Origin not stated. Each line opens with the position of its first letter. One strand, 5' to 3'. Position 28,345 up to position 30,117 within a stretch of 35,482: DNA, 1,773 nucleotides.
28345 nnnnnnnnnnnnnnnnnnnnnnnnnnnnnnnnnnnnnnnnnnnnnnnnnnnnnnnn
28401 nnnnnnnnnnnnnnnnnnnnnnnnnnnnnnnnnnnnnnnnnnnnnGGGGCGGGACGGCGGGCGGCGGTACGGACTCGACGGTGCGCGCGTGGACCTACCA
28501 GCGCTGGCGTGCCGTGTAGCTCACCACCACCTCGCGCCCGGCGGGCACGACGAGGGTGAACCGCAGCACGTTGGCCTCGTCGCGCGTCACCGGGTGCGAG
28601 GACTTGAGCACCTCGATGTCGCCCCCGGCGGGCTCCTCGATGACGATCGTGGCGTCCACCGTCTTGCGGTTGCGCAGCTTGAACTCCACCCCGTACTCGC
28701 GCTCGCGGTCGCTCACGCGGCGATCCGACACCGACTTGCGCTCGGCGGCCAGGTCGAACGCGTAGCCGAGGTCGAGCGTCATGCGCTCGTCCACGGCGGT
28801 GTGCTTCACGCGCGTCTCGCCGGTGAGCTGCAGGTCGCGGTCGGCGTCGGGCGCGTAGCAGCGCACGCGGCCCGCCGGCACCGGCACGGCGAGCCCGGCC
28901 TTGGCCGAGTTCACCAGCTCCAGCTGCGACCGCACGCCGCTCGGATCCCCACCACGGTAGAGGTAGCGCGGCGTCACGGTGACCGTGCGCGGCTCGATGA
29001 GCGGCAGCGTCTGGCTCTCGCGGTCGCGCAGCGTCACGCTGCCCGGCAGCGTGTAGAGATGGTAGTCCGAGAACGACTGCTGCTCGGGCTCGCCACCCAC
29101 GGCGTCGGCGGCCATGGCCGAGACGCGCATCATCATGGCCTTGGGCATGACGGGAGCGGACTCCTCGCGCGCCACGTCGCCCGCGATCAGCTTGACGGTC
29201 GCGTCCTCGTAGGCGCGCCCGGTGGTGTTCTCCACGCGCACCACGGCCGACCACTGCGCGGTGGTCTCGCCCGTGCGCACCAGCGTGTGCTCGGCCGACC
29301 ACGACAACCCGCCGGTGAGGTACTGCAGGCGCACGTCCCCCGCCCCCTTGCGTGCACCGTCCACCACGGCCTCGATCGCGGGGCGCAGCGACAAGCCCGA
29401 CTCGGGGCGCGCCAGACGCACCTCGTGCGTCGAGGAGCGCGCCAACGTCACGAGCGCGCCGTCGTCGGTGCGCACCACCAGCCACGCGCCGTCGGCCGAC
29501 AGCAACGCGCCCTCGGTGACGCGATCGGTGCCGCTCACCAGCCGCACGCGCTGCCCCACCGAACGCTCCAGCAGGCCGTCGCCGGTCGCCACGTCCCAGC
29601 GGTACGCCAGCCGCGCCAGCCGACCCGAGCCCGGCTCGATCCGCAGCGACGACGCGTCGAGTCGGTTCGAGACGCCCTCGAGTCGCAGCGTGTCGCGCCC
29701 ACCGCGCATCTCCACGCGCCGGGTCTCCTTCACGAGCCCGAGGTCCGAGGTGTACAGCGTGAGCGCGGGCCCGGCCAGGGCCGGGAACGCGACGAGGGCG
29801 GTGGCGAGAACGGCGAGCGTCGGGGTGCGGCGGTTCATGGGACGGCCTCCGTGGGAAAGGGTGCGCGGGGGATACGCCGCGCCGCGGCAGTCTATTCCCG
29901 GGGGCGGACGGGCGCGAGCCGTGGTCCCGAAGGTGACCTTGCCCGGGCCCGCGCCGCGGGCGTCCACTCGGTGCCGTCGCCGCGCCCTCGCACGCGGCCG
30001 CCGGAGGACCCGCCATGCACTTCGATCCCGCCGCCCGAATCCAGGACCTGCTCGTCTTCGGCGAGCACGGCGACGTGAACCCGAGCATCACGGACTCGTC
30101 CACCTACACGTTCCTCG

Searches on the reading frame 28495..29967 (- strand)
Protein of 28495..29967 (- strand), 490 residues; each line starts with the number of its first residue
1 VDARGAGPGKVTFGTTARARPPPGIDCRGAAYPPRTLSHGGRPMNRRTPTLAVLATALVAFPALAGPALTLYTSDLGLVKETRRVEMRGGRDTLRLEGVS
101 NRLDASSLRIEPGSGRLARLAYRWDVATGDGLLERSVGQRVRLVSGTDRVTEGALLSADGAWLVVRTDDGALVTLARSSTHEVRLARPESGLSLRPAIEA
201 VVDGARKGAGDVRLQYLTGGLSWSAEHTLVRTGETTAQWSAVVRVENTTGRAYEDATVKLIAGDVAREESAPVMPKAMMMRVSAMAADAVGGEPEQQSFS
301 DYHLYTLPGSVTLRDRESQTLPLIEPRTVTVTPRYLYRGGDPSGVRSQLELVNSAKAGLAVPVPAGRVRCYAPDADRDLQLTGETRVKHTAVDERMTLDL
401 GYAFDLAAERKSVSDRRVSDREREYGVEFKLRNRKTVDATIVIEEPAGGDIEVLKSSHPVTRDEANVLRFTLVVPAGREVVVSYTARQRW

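Call 36: search_protein_families(library=pfam, proteins=[window:28495-29967:-], max_evalue=0.001)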
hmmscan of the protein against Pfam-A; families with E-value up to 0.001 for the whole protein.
window:28495-29967:- (490 aa): 2 families
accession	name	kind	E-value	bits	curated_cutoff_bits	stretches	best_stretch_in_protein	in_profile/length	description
PF13598.12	DUF4139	-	1.1e-07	32.2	31.8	1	212-488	1-201/205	Domain of unknown function (DUF4139)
PF13600.11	DUF4140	-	0.00029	21.7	27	1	70-123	2-53/98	N-terminal domain of unknown function (DUF4140)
